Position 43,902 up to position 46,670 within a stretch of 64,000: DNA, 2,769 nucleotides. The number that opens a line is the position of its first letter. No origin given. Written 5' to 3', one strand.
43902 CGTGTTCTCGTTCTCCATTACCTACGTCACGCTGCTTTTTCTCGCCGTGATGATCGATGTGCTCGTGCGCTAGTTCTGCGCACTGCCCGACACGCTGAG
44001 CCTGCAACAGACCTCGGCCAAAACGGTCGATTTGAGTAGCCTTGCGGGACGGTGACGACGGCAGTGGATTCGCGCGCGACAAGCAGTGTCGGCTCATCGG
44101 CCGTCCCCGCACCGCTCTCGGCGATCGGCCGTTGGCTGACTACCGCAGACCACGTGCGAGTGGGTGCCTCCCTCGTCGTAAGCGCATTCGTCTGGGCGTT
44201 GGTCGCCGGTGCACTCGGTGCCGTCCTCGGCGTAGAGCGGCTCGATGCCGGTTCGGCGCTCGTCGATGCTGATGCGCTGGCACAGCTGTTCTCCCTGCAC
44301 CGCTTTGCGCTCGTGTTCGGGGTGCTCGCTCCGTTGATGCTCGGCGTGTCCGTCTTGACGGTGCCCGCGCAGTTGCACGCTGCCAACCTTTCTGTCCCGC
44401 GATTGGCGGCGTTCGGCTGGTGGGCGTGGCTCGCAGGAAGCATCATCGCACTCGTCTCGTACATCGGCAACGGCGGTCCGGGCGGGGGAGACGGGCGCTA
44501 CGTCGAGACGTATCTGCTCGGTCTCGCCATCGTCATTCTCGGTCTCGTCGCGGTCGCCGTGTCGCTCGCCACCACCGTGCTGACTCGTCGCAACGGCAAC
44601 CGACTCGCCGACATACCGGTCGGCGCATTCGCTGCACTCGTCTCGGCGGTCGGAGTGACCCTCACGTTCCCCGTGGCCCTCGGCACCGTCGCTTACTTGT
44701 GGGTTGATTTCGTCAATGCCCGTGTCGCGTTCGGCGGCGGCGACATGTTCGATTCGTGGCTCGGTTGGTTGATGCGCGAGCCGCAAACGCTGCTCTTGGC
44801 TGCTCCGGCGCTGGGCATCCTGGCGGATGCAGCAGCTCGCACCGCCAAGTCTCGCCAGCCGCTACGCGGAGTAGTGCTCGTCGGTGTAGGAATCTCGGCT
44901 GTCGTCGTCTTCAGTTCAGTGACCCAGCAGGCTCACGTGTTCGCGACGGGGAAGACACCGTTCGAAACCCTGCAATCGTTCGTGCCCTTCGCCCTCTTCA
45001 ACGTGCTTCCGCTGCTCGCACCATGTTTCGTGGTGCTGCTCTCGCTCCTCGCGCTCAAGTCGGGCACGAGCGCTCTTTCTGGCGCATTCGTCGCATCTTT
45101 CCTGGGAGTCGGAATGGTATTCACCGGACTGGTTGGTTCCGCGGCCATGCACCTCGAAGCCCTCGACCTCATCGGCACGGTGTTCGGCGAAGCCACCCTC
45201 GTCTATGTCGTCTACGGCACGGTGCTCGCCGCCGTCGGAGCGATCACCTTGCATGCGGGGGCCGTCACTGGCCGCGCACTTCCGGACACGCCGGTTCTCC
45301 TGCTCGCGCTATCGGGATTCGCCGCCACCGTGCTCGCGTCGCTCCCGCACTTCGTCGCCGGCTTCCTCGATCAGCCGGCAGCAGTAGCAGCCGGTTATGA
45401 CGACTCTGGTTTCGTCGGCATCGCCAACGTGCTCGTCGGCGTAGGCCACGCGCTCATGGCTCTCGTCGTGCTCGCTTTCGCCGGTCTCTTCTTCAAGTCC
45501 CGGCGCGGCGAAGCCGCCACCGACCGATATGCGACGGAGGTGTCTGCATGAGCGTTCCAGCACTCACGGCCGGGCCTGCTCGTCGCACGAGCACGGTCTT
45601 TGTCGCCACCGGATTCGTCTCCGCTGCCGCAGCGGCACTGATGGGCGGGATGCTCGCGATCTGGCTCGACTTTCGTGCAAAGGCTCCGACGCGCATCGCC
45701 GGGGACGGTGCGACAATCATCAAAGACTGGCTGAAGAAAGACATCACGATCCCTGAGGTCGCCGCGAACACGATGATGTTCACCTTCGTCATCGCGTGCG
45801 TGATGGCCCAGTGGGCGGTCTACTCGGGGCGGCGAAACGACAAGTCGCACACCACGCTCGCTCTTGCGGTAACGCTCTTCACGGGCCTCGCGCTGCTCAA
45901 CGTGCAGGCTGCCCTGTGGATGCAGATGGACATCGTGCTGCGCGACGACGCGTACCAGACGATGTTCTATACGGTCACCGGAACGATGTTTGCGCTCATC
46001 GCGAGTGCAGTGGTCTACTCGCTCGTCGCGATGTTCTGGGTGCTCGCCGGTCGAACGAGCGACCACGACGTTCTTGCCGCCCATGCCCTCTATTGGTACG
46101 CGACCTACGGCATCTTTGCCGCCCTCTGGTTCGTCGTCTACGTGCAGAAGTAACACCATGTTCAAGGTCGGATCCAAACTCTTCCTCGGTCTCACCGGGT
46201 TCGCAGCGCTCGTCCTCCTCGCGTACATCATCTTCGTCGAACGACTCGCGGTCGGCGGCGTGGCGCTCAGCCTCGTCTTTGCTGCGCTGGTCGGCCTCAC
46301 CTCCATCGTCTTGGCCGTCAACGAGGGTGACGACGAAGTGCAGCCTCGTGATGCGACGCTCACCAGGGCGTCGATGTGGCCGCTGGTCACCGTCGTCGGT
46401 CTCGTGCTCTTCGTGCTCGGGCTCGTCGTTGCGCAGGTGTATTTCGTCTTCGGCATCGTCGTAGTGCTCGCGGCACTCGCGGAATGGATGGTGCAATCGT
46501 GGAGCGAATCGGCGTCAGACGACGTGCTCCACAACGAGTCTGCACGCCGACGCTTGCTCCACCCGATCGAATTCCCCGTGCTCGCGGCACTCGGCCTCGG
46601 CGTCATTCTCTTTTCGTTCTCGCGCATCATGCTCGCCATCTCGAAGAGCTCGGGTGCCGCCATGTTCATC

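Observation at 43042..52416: Ligand-less shadow copy of a heme-copper oxidase (I-like, III-like, cupredoxin-like tail) wedged between ctaB and a complete caa3 operon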

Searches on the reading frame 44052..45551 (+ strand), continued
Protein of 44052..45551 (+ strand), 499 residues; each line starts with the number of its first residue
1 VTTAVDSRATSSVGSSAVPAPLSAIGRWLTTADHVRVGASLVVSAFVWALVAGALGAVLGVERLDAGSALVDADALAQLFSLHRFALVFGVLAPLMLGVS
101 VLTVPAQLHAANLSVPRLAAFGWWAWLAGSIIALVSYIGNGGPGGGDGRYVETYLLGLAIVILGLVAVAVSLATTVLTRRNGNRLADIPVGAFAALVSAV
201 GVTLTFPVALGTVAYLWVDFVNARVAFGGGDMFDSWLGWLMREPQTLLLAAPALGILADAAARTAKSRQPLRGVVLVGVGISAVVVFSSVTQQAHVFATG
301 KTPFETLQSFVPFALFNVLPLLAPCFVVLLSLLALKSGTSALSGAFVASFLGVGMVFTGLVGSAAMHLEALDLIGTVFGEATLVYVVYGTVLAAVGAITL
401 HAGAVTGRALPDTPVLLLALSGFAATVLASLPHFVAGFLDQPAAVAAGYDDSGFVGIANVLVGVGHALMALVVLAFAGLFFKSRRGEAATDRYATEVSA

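Call 83: fold_search(model_id=the predicted structure, library=pdb)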
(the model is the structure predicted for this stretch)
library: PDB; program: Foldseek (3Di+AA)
matches with E <= 10: 599; with E <= 0.001: 86
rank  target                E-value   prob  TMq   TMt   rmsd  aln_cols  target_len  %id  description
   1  9gy6_F                2.1e-16  1.00  0.82  0.75   3.7       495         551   23  Mycobacterial cytochrome bc1:aa3 with inhibitor (released 2025-04-09)
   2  9buh_Ak               2.1e-16  1.00  0.81  0.79   3.8       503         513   17  Cryo-EM structure of respiratory supercomplex I III IV (released 2025-05-21)
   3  8ugh_4A               5.9e-16  1.00  0.81  0.79   3.9       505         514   17  In-situ structure of typeA supercomplex with lipids in respiratory chain (composite) (released 2024-06-19)
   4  6adq_F                6.7e-16  1.00  0.82  0.74   3.8       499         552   23  Respiratory Complex CIII2CIV2SOD2 from Mycobacterium smegmatis (released 2018-11-14)
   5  8ovc_L                8.0e-16  1.00  0.80  0.73   3.9       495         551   23  Respiratory supercomplex (III2-IV2) from Mycobacterium smegmatis (released 2024-07-17)
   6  7qhm_D                1.1e-15  1.00  0.82  0.72   5.8       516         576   21  Cytochrome bcc-aa3 supercomplex (respiratory supercomplex III2/IV2) from Corynebacterium glutamicum (stigmatellin and  (released 2022-05-18)
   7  7q21_D                1.2e-15  1.00  0.82  0.72   6.4       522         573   22  III2-IV2 respiratory supercomplex from Corynebacterium glutamicum (released 2022-02-02)
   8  7qho_D                1.5e-15  1.00  0.81  0.71   6.0       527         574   21  Cytochrome bcc-aa3 supercomplex (respiratory supercomplex III2/IV2) from Corynebacterium glutamicum (as isolated) (released 2022-05-18)
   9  7cub_A                1.8e-15  1.00  0.80  0.62   4.0       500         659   19  2.55-Angstrom Cryo-EM structure of Cytochrome bo3 from Escherichia coli in Native Membrane (released 2021-08-25)
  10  8ugi_4A               2.0e-15  1.00  0.81  0.79   3.8       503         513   17  High resolution in-situ structure of typeA supercomplex in respiratory chain (I1III2IV1,composite) (released 2024-06-19)
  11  7n9z_F                2.1e-15  1.00  0.79  0.61   3.9       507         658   20  E. coli cytochrome bo3 in MSP nanodisc (released 2021-09-01)
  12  8qqk_A                2.2e-15  1.00  0.80  0.62   5.1       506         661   20  Cryo-EM structure of E. coli cytochrome bo3 quinol oxidase assembled in peptidiscs (released 2024-04-24)
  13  8hcr_F                2.2e-15  1.00  0.80  0.73   4.0       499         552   22  Cryo-EM structure of the Mycobacterium tuberculosis cytochrome bcc:aa3 supercomplex and a novel inhibitor targeting su (released 2023-05-03)
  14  2gsm_A                2.8e-15  1.00  0.79  0.74   4.0       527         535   18  Catalytic Core (Subunits I and II) of Cytochrome c oxidase from Rhodobacter sphaeroides (released 2006-10-10)
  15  6kob_A                2.8e-15  1.00  0.78  0.65   4.2       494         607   19  X-ray Structure of the proton-pumping cytochrome aa3-600 menaquinol oxidase from Bacillus subtilis (released 2020-01-15)
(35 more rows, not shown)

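Call 84: list_cluster_members(proteins=[window:44052-45548:+, window:45548-46150:+, window:46158-47288:+])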
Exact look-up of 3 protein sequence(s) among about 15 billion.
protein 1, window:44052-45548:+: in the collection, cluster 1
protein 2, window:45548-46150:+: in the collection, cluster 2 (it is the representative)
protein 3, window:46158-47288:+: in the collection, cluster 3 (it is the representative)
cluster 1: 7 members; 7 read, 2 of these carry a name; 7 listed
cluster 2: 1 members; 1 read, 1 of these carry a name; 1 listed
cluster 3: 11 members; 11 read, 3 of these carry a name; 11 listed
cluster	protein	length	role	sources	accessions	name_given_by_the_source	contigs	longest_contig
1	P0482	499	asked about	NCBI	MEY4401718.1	MAG: hypothetical protein RL072_1583 [Actinomycetota bacterium]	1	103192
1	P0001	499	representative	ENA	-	-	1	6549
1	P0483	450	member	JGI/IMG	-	heme/copper-type cytochrome/quinol oxidase subunit 1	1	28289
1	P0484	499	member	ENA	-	-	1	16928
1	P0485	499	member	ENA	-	-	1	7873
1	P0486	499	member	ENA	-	-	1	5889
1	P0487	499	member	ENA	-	-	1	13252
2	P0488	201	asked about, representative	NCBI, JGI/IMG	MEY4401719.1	MAG: hypothetical protein RL072_1584 [Actinomycetota bacterium] | cytochrome c oxidase subunit 3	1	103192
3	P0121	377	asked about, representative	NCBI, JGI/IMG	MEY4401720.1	MAG: hypothetical protein RL072_1585 [Actinomycetota bacterium] | hypothetical protein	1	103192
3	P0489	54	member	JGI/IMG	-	hypothetical protein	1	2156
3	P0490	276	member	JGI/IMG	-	hypothetical protein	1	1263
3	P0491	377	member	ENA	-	-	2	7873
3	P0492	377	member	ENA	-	-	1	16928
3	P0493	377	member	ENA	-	-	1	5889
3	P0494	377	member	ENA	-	-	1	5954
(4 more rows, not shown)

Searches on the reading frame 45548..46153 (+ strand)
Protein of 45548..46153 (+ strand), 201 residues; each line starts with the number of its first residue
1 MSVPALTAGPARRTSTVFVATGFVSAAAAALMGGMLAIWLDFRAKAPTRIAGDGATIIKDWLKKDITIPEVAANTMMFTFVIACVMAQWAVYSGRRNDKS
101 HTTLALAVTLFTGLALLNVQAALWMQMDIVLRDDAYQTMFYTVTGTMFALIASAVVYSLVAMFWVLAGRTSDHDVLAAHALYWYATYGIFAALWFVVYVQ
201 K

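Call 3: search_protein_families(library=pfam, max_evalue=1, proteins=[window:45548-46153:+])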
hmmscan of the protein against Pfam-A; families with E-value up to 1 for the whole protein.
window:45548-46153:+ (201 aa): 3 families
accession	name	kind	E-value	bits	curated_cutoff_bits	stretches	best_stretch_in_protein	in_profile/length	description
PF00510.24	COX3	-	0.0028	18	23.8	1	83-199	137-255/258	Cytochrome c oxidase subunit III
PF16083.10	Phage_holin_3_3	-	0.014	15.9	28.4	1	11-52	23-64/78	LydA holin phage, holin superfamily III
PF25743.1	VG27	-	0.15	11.9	27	1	25-151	114-235/287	Ictalurid herpesvirus 1 ORF27 protein family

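Call 4: search_protein_families(library=ncbifam, max_evalue=1, proteins=[window:45548-46153:+])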
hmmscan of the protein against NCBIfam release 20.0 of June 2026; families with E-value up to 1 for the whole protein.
window:45548-46153:+ (201 aa): 1 family
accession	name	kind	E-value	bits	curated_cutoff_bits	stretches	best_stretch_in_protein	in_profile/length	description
NF050119.1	aa3_CtaE_Actin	exception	3.2e-05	24.3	190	1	15-199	9-188/190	aa3-type cytochrome oxidase subunit III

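Call 37: search_solved_structures(query=A5, max_evalue=1)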
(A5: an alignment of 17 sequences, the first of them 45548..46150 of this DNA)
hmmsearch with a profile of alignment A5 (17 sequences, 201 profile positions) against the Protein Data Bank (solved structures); distinct sequences matched with E-value up to 1: 26.
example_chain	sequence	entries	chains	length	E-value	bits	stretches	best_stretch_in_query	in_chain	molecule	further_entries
9fks_i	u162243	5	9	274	6.6e-11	45.8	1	79-199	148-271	cytochrome-c oxidase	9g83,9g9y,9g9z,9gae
1qle_C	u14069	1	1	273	2.6e-10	43.8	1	80-199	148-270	CYTOCHROME C OXIDASE POLYPEPTIDE III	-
7ate_C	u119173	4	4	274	2.6e-10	43.8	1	80-199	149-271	Cytochrome c oxidase subunit 3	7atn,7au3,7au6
1occ_C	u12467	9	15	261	1.1e-09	41.8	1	80-198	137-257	CYTOCHROME C OXIDASE | Cytochrome c oxidase subunit 3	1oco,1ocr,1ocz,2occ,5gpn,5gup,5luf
5xdx_C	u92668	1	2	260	1.4e-09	41.4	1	80-198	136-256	Cytochrome c oxidase subunit 3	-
1v54_C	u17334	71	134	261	1.4e-09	41.4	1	80-198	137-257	Cytochrome c oxidase polypeptide III | Cytochrome c oxidase subunit 3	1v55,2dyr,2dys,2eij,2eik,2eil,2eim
9w2z_C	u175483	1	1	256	1.9e-09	41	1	80-198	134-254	Cytochrome c oxidase subunit 3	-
8d4t_P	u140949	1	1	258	2e-09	41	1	80-198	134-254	Cytochrome c oxidase subunit 3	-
5b1b_C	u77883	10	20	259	2e-09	41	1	80-198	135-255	Cytochrome c oxidase subunit 3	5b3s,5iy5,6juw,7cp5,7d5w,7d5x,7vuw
8zo8_C3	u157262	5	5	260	3.6e-09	40.1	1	80-198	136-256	Cytochrome c oxidase subunit 3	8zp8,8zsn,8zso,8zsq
8ugh_4C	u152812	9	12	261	3.6e-09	40.1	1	80-198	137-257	Cytochrome c oxidase subunit 3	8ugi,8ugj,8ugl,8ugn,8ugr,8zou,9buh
7o37_c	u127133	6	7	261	1.4e-08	38.1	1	80-198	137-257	Cytochrome c oxidase subunit 3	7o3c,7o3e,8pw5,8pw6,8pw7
5j4z_BC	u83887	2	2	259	2.4e-08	37.4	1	80-198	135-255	Cytochrome c oxidase subunit 3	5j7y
5z62_C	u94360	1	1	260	4.2e-08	36.6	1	80-198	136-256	Cytochrome c oxidase subunit 3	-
9i6f_C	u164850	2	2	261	4.2e-08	36.6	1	80-198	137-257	Cytochrome c oxidase subunit 3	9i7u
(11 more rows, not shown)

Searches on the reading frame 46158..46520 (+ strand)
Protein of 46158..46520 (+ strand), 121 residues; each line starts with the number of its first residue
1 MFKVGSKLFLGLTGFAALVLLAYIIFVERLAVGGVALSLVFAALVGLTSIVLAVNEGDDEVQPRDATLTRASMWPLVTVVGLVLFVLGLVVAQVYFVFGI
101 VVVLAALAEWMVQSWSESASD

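Call 31: search_protein_families(library=pfam, max_evalue=10, proteins=[window:46158-46520:+])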
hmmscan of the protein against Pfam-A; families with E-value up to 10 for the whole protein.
window:46158-46520:+ (121 aa): 7 families
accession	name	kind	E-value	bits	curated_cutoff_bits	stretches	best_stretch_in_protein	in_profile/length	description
PF12270.13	Cyt_c_ox_IV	-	0.00073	20.1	26.9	1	3-112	2-124/132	Cytochrome c oxidase subunit IV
PF24396.1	DUF7541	-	0.022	15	28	1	65-108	8-52/120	Family of unknown function (DUF7541)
PF11239.13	DUF3040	-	0.035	14.8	24.7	1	68-107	41-82/84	Protein of unknown function (DUF3040)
PF07331.16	TctB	-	0.44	11.2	29.1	1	16-104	6-104/137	Tripartite tricarboxylate transporter TctB family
PF09928.14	DUF2160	-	3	8.7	28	1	5-45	45-84/88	Predicted small integral membrane protein (DUF2160)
PF06781.17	CrgA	-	4.4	8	24.8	1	70-110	28-69/89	Cell division protein CrgA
PF06341.16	DUF1056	-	4.8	8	22.2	1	14-52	20-57/64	Protein of unknown function (DUF1056)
